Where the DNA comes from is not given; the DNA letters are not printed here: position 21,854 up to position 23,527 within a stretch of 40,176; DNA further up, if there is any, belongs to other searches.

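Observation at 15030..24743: Candidate undescribed N-heterocycle catabolic operon: BMP ABC importer + two AtzD/barbiturase-family enzymes + AS amidase + CoA-transferase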

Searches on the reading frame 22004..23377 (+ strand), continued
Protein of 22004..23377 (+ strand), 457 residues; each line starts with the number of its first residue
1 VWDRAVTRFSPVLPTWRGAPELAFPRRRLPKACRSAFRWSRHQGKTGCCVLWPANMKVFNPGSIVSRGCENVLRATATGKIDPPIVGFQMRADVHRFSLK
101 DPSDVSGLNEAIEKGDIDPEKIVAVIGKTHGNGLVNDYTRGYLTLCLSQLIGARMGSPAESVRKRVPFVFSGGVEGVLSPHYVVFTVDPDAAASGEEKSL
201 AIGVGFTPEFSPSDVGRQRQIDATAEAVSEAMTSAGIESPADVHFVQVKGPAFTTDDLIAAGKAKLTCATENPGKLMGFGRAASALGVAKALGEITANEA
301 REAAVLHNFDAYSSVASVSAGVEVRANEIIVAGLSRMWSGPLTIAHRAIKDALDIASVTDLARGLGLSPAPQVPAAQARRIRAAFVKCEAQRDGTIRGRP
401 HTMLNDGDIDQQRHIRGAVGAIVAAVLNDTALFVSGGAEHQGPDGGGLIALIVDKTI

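Call 17: find_related_loci(query=A1, collection=genome_contigs, flank=10000)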
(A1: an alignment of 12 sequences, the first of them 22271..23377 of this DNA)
Query A1 (368 aa) in genome_contigs; peptide patterns used: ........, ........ (x = any residue, [..] = any of these).
599 stretches matched a pattern (row limit reached: there are more); 504 encode a relative of the query (tblastn E <= 1e-3); the best 80 are kept; 80 distinct loci.
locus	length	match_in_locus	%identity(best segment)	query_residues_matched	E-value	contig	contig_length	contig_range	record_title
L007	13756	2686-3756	86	1-359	0e+0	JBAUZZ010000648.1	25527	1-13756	MAG: Chthoniobacterales bacterium isolate MFD10071_ilm_asm_bin10 k127_114400, whole genome shotgun sequence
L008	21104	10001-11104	73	1-368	3e-174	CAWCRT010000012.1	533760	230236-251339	MAG: uncultured proteobacterium isolate MFD04434.bin.1.116 genome assembly, contig: contig_3784, whole genome shotgun se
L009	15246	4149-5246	71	1-366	5e-165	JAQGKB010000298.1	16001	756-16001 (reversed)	MAG: Hyphomicrobiales bacterium isolate RYN_500 scaffold_1831308, whole genome shotgun sequence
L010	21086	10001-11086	66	1-366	6e-155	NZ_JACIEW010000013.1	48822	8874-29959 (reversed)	Devosia subaequoris strain DSM 23447 Ga0373328_13, whole genome shotgun sequence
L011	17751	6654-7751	64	1-367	1e-152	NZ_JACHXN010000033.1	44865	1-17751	Phyllobacterium trifolii strain CECT 7015 Ga0372396_33, whole genome shotgun sequence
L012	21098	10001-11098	67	1-366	3e-149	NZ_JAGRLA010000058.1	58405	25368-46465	MAG: Bauldia sp. isolate HKST-UBA53 k127_454460, whole genome shotgun sequence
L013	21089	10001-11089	66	1-363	6e-148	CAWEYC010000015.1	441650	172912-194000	MAG: uncultured Alphaproteobacteria bacterium isolate MFD06092.bin.1.246 genome assembly, contig: contig_17795, whole ge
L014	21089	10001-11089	67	1-367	7e-143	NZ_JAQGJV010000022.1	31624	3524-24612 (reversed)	MAG: Devosia sp. isolate RYN_494 scaffold_4171621, whole genome shotgun sequence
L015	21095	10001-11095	63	1-366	1e-135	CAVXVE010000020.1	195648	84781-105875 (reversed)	MAG: uncultured Alphaproteobacteria bacterium isolate MFD05841.bin.2.62 genome assembly, contig: contig_17998, whole gen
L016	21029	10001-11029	63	1-367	8e-131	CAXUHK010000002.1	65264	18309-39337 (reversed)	MAG TPA_asm: uncultured Acetobacteraceae bacterium isolate public_SRR14722050_metawrap_bin.3 genome assembly, contig: pu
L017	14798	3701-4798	61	1-366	2e-128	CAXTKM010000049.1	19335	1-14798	MAG TPA_asm: uncultured Enterovirga sp. isolate public_SRR11456921_metawrap_bin.21 genome assembly, contig: public_SRR11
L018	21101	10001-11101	58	1-366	2e-127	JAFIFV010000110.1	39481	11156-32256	MAG: Ectothiorhodospiraceae bacterium isolate coassembly_bin.70 k141_109271, whole genome shotgun sequence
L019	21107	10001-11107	51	1-366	6e-112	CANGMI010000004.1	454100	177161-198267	MAG: Proteobacteria bacterium isolate Jr-7aug17-123 genome assembly, contig: Jr-7aug17-C8, whole genome shotgun sequence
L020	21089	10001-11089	50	1-363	2e-109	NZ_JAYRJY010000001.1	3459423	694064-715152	MAG: Ferrovibrio sp. isolate SZ_szas3bin.2 NODE_1_length_3459423_cov_7.53432, whole genome shotgun sequence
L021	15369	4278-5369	51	1-363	3e-108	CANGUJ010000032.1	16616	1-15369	MAG: Burkholderiales bacterium isolate RE-15aug16-181 genome assembly, contig: RE-15aug16-C4642, whole genome shotgun se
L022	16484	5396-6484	50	1-363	7e-107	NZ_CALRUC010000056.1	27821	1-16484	MAG: Ferrovibrio terrae isolate JJ-MA1B5-281-4-m1-bin327 JJ-MA1B5-281-C417, whole genome shotgun sequence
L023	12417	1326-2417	51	1-363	4e-104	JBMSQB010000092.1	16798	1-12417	MAG: Burkholderiaceae bacterium isolate ARD_V6_S4_100percent_par_metabat.132 NODE_1816_length_16798_cov_11.573314, whole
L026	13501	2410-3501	51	1-363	8e-103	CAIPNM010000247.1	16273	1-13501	uncultured bacterium isolate ErkenSummer_bin-5116 genome assembly, contig: bin-5116:247/518, whole genome shotgun sequen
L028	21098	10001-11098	49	2-366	4e-102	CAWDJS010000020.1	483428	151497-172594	MAG: uncultured Alphaproteobacteria bacterium isolate MFD06714.bin.1.234 genome assembly, contig: contig_3617, whole gen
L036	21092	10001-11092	50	1-363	4e-97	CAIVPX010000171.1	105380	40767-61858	uncultured bacterium isolate ErkenSummer_bin-2939 genome assembly, contig: bin-2939:171/190, whole genome shotgun sequen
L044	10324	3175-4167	49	1-363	1e-95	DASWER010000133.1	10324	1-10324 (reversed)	MAG TPA_asm: Burkholderiales bacterium isolate SMAG_U2767 k141_1567210, whole genome shotgun sequence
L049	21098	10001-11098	45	2-367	3e-95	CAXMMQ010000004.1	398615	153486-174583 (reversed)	MAG: uncultured Lichenicoccus sp. isolate 2100d12d-9e88-415b-8f5e-8e368978abf7 genome assembly, contig: contig_4, whole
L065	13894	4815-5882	47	4-363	3e-92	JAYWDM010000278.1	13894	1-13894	MAG: Betaproteobacteria bacterium isolate GL95_UP_metabat_55_sub GL95_UP_metabat_55_sub_277, whole genome shotgun sequen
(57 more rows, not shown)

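Call 22: search_protein_families(library=ncbifam, proteins=[L010:11079-12293:+, L013:6765-7538:-, L005:14526-15437:+, L005:13740-14495:+, L011:4372-5625:-, L005:8908-9954:+, L001:2259-3110:-, L001:11227-12387:-], max_evalue=0.00001)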
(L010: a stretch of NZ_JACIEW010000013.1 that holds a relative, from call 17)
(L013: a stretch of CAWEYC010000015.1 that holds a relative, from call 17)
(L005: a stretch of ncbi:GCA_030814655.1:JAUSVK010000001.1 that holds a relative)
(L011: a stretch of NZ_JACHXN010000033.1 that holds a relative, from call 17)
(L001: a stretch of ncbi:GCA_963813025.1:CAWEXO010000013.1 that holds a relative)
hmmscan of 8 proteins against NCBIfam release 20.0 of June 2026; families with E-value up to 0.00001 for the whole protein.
L010:11079-12293:+ (404 aa): 23 families
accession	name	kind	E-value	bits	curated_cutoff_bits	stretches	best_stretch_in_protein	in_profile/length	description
NF005313.0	PRK06847.1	subfamily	3.4e-31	108.5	372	2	13-203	6-193/375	hypothetical protein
NF005243.0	PRK06753.1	equivalog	8.9e-22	77.5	365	2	298-362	270-329/374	hypothetical protein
NF033623.1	urate_HpxO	equivalog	1.7e-21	76.6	500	1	15-372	3-347/381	FAD-dependent urate hydroxylase HpxO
TIGR03219.1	salicylate_mono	equivalog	1.3e-16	60.3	446.35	2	286-370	290-372/414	salicylate 1-monooxygenase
NF005566.0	PRK07236.1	subfamily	6.8e-16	58.1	333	1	9-190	4-170/386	hypothetical protein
NF005720.0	PRK07538.1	subfamily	1.6e-14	53.6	400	1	298-348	299-349/418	hypothetical protein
NF006021.0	PRK08163.1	equivalog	8.2e-13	48.1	459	1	284-336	273-325/398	3-hydroxybenzoate 6-monooxygenase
NF005062.0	PRK06475.1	equivalog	7.2e-12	44.8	524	1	283-333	278-328/401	FAD-binding protein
TIGR01988.1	Ubi-OHases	subfamily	3.4e-11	42.6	224.65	0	289-363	269-345/387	ubiquinone biosynthesis hydroxylase, UbiH/UbiF/VisC/COQ6 family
NF004780.0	PRK06126.1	subfamily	5.9e-11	41.3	445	1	283-341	290-347/552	hypothetical protein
TIGR01984.1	UbiH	equivalog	2.3e-10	39.9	392.2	1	287-368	265-345/382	2-octaprenyl-6-methoxyphenyl hydroxylase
NF005691.0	PRK07494.1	equivalog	3.8e-09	35.6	459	0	284-357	268-339/404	UbiH/UbiF family hydroxylase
NF005612.0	PRK07364.1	equivalog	5.9e-09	34.9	487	0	296-355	292-353/415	FAD-dependent hydroxylase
NF004829.0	PRK06183.1-3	subfamily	9.9e-09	34.5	390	1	298-360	288-349/520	bifunctional 3-(3-hydroxy-phenyl)propionate/3-hydroxycinnamic acid hydroxylase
NF053548.1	violacein_VioC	equivalog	2.3e-08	33.5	760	0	296-364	297-362/429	NADP-dependent violacein biosynthesis oxygenase VioC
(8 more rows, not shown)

L013:6765-7538:- (257 aa): 69 families (the best 25 are shown)
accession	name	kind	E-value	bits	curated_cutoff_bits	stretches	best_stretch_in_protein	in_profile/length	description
NF004796.0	PRK06144.1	subfamily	2.3e-102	342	272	1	4-257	8-262/262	enoyl-CoA hydratase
NF004781.0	PRK06127.1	subfamily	1.5e-53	182.2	291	1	4-257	11-269/269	enoyl-CoA hydratase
NF005803.0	PRK07658.1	equivalog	3.2e-41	141.4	313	1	6-257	4-257/257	enoyl-CoA hydratase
NF004475.0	PRK05809.1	subfamily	1.9e-39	135.8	394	1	6-254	6-257/260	short-chain-enoyl-CoA hydratase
NF005802.0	PRK07657.1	equivalog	4e-39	134.7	363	1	11-256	11-259/260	enoyl-CoA hydratase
NF005891.0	PRK07854.1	equivalog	4.9e-39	134.4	237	1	9-257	5-243/243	enoyl-CoA hydratase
NF051848.1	EnCoAHydtEchA19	equivalog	4.2e-37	128.1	400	1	7-257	3-258/258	enoyl-CoA hydratase EchA19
NF006007.0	PRK08138.1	subfamily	1.3e-34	119.8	355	1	12-257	16-261/261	enoyl-CoA hydratase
NF006566.0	PRK09076.1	subfamily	3.2e-33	115.4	286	1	6-255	7-258/260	enoyl-CoA hydratase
NF007239.0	PRK09674.1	equivalog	1.3e-32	113.3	371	1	13-257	13-257/257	2,3-dehydroadipyl-CoA hydratase PaaF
NF006008.0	PRK08139.1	equivalog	1.5e-32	113.2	313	1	9-256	16-265/266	enoyl-CoA hydratase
NF008506.0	PRK11423.1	equivalog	1.5e-32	113.1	257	1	6-256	6-260/261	methylmalonyl-CoA decarboxylase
NF005675.0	PRK07468.1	equivalog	3.8e-32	112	350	1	12-255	13-260/262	crotonase/enoyl-CoA hydratase family protein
NF006699.0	PRK09245.1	subfamily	4.2e-32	111.5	354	1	8-256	7-265/266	crotonase/enoyl-CoA hydratase family protein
NF006109.0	PRK08260.1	subfamily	4.6e-32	111.4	320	1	6-256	6-277/296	enoyl-CoA hydratase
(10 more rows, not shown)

L005:14526-15437:+ (303 aa): 19 families
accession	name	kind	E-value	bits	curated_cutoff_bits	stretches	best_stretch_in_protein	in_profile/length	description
TIGR01181.1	dTDP_gluc_dehyt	equivalog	1.5e-28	99.8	365.1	1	3-290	2-305/321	dTDP-glucose 4,6-dehydratase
TIGR01179.1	galE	equivalog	9.9e-28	96.9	262.3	1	2-168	1-178/332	UDP-glucose 4-epimerase GalE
NF043036.1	ErythonDh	equivalog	8.1e-22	77.8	325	1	1-271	1-281/321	D-erythronate dehydrogenase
TIGR02197.1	heptose_epim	equivalog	1.8e-18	66.8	274.6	1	3-293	1-310/316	ADP-glyceromanno-heptose 6-epimerase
TIGR04180.1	EDH_00030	hypoth_equivalog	2.3e-16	59.8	475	1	60-243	69-252/297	NAD-dependent 4,6-dehydratase LegB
NF042422.1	oxyalk_red_OleD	equivalog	3.1e-15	56.4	580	1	1-246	1-249/329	2-alkyl-3-oxoalkanoate reductase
NF007582.0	PRK10217.1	equivalog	4.2e-15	55.7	698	1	3-288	4-323/355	dTDP-glucose 4,6-dehydratase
TIGR01746.1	Thioester-redct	subfamily_domain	4.9e-13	49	213.35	1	54-216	81-247/371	thioester reductase domain-containing protein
NF007956.0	PRK10675.1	subfamily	1.1e-11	44.5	394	1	1-149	1-162/338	UDP-glucose 4-epimerase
NF007490.0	PRK10084.1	subfamily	1.6e-11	43.8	649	1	1-257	1-287/361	dTDP-glucose 4,6-dehydratase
NF047922.1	GDPFucSynFcl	equivalog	1.7e-11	44.1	500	1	3-292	5-297/308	GDP-L-fucose synthase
NF011728.1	PRK15181.1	equivalog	5.7e-11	42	760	1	61-289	90-330/348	Vi polysaccharide biosynthesis UDP-N-acetylglucosaminuronic acid C-4 epimerase TviC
TIGR01214.1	rmlD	equivalog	7.1e-11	41.7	224.05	1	3-218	2-199/285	dTDP-4-dehydrorhamnose reductase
NF058621.1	DiazavRedAvaA7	equivalog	7.3e-10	39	400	1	1-219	1-222/304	3-diazoavenalumate denitrifying reductase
TIGR03466.1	HpnA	hypoth_equivalog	7.7e-10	38.1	367.65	1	1-246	1-245/327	hopanoid-associated sugar epimerase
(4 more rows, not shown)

L005:13740-14495:+ (251 aa): 216 families (the best 25 are shown)
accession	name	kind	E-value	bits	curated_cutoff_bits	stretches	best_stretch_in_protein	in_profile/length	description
NF004818.0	PRK06172.1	equivalog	1.1e-68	231.3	336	1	6-250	3-252/253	SDR family oxidoreductase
NF004791.0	PRK06138.1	equivalog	4.4e-68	229.3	312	1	8-250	3-251/252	SDR family oxidoreductase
NF005559.1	PRK07231.1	subfamily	5.4e-66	222.6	215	1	8-249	2-248/249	glucose 1-dehydrogenase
NF005309.0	PRK06841.1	subfamily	7.9e-63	212.3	286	1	7-248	12-252/255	GolD/DthD family dehydrogenase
NF052558.1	MBtsdlDhBudC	equivalog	7e-60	202.7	270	1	8-250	1-243/250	meso-2,3-butanediol dehydrogenase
NF005469.0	PRK07063.1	equivalog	9.3e-59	199.1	306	1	7-250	4-256/260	SDR family oxidoreductase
TIGR01830.1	3oxo_ACP_reduc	equivalog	2.8e-56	190.9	297.75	1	13-249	1-239/239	3-oxoacyl-[acyl-carrier-protein] reductase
NF009466.0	PRK12826.1-2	subfamily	4.8e-56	190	222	1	11-249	4-245/248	3-oxoacyl-ACP reductase FabG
NF053701.1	CsHdxCHCADhChcB2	equivalog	2.4e-55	187.7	350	1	8-250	1-244/245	cis-4-hydroxycyclohexanecarboxylate dehydrogenase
NF004198.0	PRK05653.1-3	equivalog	3.5e-55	187.1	296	1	8-249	5-247/248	3-oxoacyl-ACP reductase FabG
NF004713.0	PRK06057.1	equivalog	6.9e-54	183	404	1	8-249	7-250/257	3-oxoacyl-ACP reductase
NF006070.0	PRK08213.1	subfamily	7.2e-52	176.5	279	1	8-250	10-258/259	gluconate 5-dehydrogenase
NF006366.0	PRK08589.1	equivalog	8e-52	176.2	386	1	8-250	4-254/272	SDR family oxidoreductase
NF004774.0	PRK06114.1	equivalog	3.6e-51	174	360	1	8-250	14-261/262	SDR family oxidoreductase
NF005681.0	PRK07478.1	subfamily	4.3e-51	173.7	267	1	7-248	3-249/254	SDR family oxidoreductase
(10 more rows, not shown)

L011:4372-5625:- (417 aa): 6 families
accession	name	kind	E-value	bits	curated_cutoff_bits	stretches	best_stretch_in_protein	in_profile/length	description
NF045640.1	AspGlyoxATaseBhcA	equivalog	1.4e-127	425.9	650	1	31-399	7-377/395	L-aspartate--glyoxylate aminotransferase BhcA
NF046070.1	PyrdoxPyrvTramin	equivalog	1.5e-47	162.3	600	1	34-371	11-347/369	pyridoxamine--pyruvate transaminase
TIGR03301.1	PhnW-AepZ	equivalog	3.6e-36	125.3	360.8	1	32-383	3-351/355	2-aminoethylphosphonate aminotransferase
NF010006.0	PRK13479.1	equivalog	1e-25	90.6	296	1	78-392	56-366/369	2-aminoethylphosphonate--pyruvate transaminase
TIGR02326.1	transamin_PhnW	equivalog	1.7e-23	83.3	400.8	1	78-386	54-359/363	2-aminoethylphosphonate--pyruvate transaminase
TIGR01977.1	am_tr_V_EF2568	hypoth_equivalog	4.9e-06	25.8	377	1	68-237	51-217/376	cysteine desulfurase family protein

L005:8908-9954:+ (348 aa): 7 families
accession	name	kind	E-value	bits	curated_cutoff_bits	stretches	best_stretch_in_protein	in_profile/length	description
TIGR02303.1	HpaG-C-term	equivalog_domain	5.5e-30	104.6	276.4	1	137-324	65-243/245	4-hydroxyphenylacetate degradation bifunctional isomerase/decarboxylase, C-terminal subunit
NF053535.1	DhyDRhmHlse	equivalog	1.5e-26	93.3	500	1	139-324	95-279/284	2,4-didehydro-3-deoxy-L-rhamnonate hydrolase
NF011750.0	PRK15203.1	equivalog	2.2e-23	82.7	811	1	139-325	247-424/429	4-hydroxyphenylacetate degradation bifunctional isomerase/decarboxylase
NF009399.0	PRK12764.1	equivalog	4.9e-20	72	444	1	151-316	57-212/501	fumarylacetoacetate hydrolase family protein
TIGR02305.1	HpaG-N-term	equivalog_domain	2.3e-16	59.9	228.65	1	138-322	32-204/205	4-hydroxyphenylacetate degradation bifunctional isomerase/decarboxylase, N-terminal subunit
NF007967.0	PRK10691.1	equivalog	4.5e-16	58.9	201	1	138-300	40-202/219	fumarylacetoacetate hydrolase family protein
TIGR01266.1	fum_ac_acetase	equivalog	5.3e-13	48.6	375.3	1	161-243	193-274/420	fumarylacetoacetase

L001:2259-3110:- (283 aa): 2 families
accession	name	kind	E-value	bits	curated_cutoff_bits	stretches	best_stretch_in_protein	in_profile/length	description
NF058621.1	DiazavRedAvaA7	equivalog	5.3e-11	42.7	400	1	126-274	137-302/304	3-diazoavenalumate denitrifying reductase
TIGR01777.1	yfcH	hypoth_equivalog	2.6e-06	27.2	207.35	1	103-233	106-245/292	TIGR01777 family oxidoreductase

L001:11227-12387:- (386 aa): 11 families
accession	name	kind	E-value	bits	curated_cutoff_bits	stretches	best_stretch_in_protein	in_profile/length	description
NF047820.1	TalGalacDh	equivalog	3.5e-33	115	500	1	32-374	36-355/371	L-talarate/galactarate dehydratase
NF040866.1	AraD_Arch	equivalog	4.4e-32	111.5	650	1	82-378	76-364/372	arabinonate dehydratase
NF040790.2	glucon_galact_dh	equivalog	1.7e-20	73.3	750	1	106-376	89-362/390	bifunctional D-gluconate/D-galactonate dehydratase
NF010624.0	PRK14017.1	equivalog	1.6e-15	57.1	311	1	89-310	61-277/382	galactonate dehydratase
NF043051.1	ManoateDhtManD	equivalog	4.9e-12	45.4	550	1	109-187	84-153/403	D-mannonate dehydratase ManD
NF011654.0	PRK15072.1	subfamily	5.7e-12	45.2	430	1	109-188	84-154/404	D-galactonate dehydratase family protein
NF043002.1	HProlDhtase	equivalog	2.5e-11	43.1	500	1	109-235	100-216/366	cis-3-hydroxy-L-proline dehydratase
NF011968.0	PRK15440.1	equivalog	2.3e-10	40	393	1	89-327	103-325/395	L-rhamnonate dehydratase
TIGR02534.1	mucon_cyclo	subfamily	1.1e-08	34.5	334.95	1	110-277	99-258/368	muconate/chloromuconate family cycloisomerase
NF002782.0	PRK02901.1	equivalog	9.4e-07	28.1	288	1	176-241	102-170/328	o-succinylbenzoate synthase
NF002739.0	PRK02714.1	equivalog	4.2e-06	26.4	259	1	168-273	125-233/320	o-succinylbenzoate synthase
